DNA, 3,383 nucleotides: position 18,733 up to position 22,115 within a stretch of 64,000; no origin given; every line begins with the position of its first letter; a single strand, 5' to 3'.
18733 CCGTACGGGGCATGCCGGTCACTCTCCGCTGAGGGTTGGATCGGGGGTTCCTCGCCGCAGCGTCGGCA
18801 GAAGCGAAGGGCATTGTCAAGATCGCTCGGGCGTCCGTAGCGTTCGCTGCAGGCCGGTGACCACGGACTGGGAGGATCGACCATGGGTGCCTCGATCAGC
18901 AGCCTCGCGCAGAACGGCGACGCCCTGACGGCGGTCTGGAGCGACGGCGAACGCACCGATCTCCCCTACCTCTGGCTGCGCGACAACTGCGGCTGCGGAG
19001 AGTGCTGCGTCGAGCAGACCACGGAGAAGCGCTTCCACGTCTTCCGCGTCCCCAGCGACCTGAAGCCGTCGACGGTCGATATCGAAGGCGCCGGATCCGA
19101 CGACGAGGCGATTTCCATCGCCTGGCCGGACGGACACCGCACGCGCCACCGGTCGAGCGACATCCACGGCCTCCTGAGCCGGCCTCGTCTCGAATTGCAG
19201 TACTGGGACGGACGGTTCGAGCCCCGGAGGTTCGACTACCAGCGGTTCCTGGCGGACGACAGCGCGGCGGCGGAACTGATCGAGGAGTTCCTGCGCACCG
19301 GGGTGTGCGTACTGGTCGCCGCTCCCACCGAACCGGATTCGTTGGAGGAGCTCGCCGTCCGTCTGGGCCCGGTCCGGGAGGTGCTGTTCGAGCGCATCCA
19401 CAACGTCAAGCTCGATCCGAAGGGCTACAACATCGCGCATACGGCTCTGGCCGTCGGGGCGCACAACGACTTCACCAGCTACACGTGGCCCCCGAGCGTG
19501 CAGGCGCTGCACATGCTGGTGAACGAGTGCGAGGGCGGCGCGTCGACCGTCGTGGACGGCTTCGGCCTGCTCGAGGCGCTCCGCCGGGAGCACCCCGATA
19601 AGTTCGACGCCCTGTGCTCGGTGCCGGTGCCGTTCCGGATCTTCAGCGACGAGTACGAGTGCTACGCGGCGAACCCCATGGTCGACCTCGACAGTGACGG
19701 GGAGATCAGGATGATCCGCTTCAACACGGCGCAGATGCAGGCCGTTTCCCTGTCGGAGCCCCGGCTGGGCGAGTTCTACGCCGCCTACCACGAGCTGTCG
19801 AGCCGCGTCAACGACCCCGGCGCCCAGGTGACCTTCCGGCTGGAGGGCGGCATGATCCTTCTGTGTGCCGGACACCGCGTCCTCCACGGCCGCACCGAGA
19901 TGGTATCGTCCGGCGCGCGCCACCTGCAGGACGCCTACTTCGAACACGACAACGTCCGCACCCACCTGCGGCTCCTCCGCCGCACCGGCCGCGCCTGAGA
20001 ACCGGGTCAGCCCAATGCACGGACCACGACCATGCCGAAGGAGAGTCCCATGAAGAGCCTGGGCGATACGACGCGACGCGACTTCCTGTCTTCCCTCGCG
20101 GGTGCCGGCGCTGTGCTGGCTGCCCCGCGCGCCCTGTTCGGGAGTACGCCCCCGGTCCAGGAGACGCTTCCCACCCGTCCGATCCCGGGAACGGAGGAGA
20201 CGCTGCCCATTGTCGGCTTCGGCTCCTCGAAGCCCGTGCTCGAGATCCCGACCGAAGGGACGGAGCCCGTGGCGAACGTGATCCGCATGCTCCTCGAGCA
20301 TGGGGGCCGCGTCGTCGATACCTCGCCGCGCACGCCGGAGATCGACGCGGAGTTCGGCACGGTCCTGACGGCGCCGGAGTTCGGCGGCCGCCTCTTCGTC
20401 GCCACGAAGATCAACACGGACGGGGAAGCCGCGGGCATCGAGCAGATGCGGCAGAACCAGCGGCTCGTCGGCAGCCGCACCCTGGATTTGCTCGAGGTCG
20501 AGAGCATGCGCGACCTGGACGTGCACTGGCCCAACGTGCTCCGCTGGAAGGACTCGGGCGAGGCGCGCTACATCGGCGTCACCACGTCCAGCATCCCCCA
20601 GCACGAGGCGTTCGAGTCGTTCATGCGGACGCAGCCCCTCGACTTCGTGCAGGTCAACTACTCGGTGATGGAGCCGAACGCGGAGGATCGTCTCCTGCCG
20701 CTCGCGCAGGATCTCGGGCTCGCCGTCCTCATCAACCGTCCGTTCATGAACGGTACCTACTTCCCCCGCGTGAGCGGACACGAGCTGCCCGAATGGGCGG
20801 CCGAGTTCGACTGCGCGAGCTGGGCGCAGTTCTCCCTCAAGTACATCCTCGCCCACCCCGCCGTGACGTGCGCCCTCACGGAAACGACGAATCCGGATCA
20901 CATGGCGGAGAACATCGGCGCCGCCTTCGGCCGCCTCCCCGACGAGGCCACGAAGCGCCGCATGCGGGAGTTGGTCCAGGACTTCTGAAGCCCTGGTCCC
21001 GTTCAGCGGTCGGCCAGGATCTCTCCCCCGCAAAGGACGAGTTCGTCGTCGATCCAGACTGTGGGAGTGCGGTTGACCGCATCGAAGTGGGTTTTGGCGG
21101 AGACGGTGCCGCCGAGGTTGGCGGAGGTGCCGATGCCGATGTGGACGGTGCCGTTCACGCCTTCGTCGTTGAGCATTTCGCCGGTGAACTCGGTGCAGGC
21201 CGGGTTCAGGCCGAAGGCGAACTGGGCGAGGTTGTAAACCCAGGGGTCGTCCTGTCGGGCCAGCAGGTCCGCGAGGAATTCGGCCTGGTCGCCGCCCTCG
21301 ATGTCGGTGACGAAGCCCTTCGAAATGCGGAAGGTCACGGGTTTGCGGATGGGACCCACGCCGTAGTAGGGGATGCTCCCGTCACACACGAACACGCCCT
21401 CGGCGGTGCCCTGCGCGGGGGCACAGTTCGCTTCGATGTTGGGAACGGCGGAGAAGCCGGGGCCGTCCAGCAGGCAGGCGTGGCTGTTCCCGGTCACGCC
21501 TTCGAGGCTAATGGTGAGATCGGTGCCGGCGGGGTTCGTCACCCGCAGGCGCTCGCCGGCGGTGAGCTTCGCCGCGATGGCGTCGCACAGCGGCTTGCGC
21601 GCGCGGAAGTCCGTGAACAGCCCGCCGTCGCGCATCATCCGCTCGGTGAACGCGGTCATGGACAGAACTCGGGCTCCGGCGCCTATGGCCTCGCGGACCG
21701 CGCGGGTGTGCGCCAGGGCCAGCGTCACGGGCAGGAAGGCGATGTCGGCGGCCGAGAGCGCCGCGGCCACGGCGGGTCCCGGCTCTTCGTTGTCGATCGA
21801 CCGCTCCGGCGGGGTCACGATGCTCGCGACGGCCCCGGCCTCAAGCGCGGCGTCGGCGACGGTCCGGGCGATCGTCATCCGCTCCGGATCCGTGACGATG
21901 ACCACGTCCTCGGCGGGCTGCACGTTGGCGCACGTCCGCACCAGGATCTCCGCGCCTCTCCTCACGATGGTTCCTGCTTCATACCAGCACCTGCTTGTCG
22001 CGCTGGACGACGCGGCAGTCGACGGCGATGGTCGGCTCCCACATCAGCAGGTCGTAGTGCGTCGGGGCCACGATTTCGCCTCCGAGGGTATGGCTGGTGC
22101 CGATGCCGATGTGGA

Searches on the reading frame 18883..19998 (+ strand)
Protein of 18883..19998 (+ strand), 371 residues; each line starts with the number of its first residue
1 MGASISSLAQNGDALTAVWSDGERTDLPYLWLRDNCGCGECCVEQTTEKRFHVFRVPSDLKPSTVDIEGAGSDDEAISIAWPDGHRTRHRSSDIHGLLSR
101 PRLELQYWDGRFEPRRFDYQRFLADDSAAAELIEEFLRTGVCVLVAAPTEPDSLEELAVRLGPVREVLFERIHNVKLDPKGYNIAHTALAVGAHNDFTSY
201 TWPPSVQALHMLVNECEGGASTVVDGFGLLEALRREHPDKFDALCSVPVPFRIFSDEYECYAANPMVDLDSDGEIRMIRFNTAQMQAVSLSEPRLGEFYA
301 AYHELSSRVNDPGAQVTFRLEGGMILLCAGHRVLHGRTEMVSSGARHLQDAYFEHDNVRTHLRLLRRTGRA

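Call 3: search_protein_families(library=pfam, proteins=[window:18883-19998:+], max_evalue=0.01)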
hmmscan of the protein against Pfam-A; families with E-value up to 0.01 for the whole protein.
window:18883-19998:+ (371 aa): 2 families
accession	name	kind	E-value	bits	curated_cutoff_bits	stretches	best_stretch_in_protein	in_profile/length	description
PF02668.22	TauD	-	9.5e-35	121.2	27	1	112-352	9-267/267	Taurine catabolism dioxygenase TauD, TfdA family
PF06155.17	GBBH-like_N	-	7.1e-12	46.3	22.8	1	8-87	3-76/85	Gamma-butyrobetaine hydroxylase-like, N-terminal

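Call 6: search_solved_structures(query=window:18883-19998:+, max_evalue=0.001)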
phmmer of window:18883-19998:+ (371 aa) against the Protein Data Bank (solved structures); distinct sequences matched with E-value up to 0.001: 5.
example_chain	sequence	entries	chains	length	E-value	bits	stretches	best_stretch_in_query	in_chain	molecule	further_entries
6npb_A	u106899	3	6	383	5.6e-44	154.1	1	10-365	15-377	TmpA, 2-trimethylaminoethylphosphonate hydroxylase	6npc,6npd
4bg1_A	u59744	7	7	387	2.2e-41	145.6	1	14-367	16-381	GAMMA-BUTYROBETAINE DIOXYGENASE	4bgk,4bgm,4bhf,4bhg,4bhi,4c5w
3ms5_A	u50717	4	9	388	2.2e-41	145.6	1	14-367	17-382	Gamma-butyrobetaine dioxygenase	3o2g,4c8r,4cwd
3n6w_A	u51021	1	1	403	2.4e-41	145.5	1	14-367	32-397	Gamma-butyrobetaine dioxygenase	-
9j0j_A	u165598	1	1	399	1.1e-27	100.5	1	15-364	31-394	Fe/2OG-dependent oxygenase DfmD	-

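Call 8: search_protein_families(library=ncbifam, proteins=[window:18883-19998:+], max_evalue=0.01)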
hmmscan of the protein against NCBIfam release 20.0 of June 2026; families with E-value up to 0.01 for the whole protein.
window:18883-19998:+ (371 aa): 3 families
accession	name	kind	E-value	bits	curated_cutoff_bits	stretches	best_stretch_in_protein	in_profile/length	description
TIGR02409.1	carnitine_bodg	equivalog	2.7e-70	237.2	414.75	1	17-367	4-366/366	gamma-butyrobetaine dioxygenase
NF049936.1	TriMthamethphnDioxTmpA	equivalog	3.3e-69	233.5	400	1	15-367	2-363/366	2-trimethylaminoethylphosphonate dioxygenase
TIGR02410.1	carnitine_TMLD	equivalog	9e-48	163.6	268.3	1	28-365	3-360/362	trimethyllysine dioxygenase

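Call 52: search_solved_structures(query=window:18883-19998:+, max_evalue=1e-30, show_alignments=2)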
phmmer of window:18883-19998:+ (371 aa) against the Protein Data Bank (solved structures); distinct sequences matched with E-value up to 1e-30: 4.
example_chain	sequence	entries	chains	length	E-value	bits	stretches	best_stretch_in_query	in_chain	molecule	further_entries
6npb_A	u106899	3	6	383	5.6e-44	154.1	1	10-365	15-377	TmpA, 2-trimethylaminoethylphosphonate hydroxylase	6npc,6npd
4bg1_A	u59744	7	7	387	2.2e-41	145.6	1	14-367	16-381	GAMMA-BUTYROBETAINE DIOXYGENASE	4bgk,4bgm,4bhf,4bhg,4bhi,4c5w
3ms5_A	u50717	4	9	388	2.2e-41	145.6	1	14-367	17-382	Gamma-butyrobetaine dioxygenase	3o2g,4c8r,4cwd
3n6w_A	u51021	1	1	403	2.4e-41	145.5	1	14-367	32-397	Gamma-butyrobetaine dioxygenase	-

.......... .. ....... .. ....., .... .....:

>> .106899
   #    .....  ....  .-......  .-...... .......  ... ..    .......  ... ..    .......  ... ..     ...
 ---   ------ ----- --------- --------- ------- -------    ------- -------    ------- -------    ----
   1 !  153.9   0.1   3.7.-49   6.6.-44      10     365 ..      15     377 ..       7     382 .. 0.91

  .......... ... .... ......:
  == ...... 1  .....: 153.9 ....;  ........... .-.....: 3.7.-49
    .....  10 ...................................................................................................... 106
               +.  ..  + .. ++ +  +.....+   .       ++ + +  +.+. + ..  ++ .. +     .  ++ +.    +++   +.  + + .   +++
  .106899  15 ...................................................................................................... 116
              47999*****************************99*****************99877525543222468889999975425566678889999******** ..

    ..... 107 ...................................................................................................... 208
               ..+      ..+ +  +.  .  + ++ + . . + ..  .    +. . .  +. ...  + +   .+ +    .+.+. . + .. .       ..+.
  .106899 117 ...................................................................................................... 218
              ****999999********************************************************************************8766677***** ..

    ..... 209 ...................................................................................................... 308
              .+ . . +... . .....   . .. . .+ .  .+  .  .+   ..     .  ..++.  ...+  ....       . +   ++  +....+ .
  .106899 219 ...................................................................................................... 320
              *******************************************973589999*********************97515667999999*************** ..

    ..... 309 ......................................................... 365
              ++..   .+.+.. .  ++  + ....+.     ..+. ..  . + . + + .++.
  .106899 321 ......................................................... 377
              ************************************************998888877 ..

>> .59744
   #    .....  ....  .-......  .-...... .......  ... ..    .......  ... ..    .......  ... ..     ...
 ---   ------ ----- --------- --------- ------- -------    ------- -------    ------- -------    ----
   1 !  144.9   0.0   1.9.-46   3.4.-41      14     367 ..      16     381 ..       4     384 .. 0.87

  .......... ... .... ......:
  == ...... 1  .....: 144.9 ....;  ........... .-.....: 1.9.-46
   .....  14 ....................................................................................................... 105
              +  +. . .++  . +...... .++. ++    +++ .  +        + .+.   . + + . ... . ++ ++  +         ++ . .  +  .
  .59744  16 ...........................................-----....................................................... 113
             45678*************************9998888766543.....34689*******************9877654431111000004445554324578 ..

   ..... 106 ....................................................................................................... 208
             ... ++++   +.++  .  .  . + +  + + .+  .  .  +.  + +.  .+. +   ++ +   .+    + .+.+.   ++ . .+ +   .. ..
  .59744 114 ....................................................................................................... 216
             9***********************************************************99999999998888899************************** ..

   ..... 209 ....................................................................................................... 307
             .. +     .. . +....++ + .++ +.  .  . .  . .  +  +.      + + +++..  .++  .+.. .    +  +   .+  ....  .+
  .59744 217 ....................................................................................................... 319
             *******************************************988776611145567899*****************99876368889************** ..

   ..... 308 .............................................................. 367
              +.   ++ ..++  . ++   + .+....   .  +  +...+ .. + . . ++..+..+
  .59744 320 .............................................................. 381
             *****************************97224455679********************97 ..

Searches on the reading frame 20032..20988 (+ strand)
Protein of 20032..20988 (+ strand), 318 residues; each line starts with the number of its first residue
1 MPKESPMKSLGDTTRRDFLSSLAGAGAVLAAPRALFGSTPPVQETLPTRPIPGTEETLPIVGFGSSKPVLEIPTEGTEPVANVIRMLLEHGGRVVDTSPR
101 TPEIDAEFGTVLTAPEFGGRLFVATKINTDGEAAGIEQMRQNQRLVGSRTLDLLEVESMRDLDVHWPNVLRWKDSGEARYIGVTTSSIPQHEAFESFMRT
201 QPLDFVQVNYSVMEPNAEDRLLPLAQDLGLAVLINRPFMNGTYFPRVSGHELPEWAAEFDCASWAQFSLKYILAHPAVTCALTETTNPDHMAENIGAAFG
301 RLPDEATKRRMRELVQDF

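Call 3: search_protein_families(library=pfam, proteins=[window:20032-20988:+], max_evalue=0.01)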
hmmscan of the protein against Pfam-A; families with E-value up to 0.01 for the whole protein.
window:20032-20988:+ (318 aa): 2 families
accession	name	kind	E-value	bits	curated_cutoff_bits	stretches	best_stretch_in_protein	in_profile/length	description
PF00248.27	Aldo_ket_red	-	2.5e-17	63.3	24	1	80-308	21-284/291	Aldo/keto reductase family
PF10518.14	TAT_signal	-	0.0037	17.6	22.7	1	13-32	2-21/21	TAT (twin-arginine translocation) pathway signal sequence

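Call 8: search_protein_families(library=ncbifam, proteins=[window:20032-20988:+], max_evalue=0.01)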
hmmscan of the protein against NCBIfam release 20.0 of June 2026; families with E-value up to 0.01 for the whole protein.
window:20032-20988:+ (318 aa): 1 family
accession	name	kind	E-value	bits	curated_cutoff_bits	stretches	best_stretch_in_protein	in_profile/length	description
NF049922.1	MethglyxlRedYdjG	equivalog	4.3e-06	26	550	1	173-241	158-223/326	NADH-dependent methylglyoxal reductase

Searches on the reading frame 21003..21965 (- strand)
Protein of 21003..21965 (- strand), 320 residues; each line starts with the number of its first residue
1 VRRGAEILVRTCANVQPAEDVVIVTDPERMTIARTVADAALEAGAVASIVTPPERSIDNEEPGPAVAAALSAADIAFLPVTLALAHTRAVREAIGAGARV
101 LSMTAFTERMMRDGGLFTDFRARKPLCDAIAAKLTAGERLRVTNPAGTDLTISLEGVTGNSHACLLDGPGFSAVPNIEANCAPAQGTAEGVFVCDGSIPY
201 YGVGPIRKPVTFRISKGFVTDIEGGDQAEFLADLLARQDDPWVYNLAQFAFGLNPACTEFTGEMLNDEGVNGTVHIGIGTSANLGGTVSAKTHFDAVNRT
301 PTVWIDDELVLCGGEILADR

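Call 3: search_protein_families(library=pfam, proteins=[window:21003-21965:-], max_evalue=0.01)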
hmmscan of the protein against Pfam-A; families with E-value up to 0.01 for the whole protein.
window:21003-21965:- (320 aa): 1 family
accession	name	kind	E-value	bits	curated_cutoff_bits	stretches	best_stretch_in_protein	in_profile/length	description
PF02073.20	Peptidase_M29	-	6.8e-14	51.9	27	2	130-282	195-350/406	Thermophilic metalloprotease (M29)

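Call 8: search_protein_families(library=ncbifam, proteins=[window:21003-21965:-], max_evalue=0.01)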
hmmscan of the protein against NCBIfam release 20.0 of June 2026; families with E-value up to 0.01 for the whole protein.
window:21003-21965:- (320 aa): 0 families
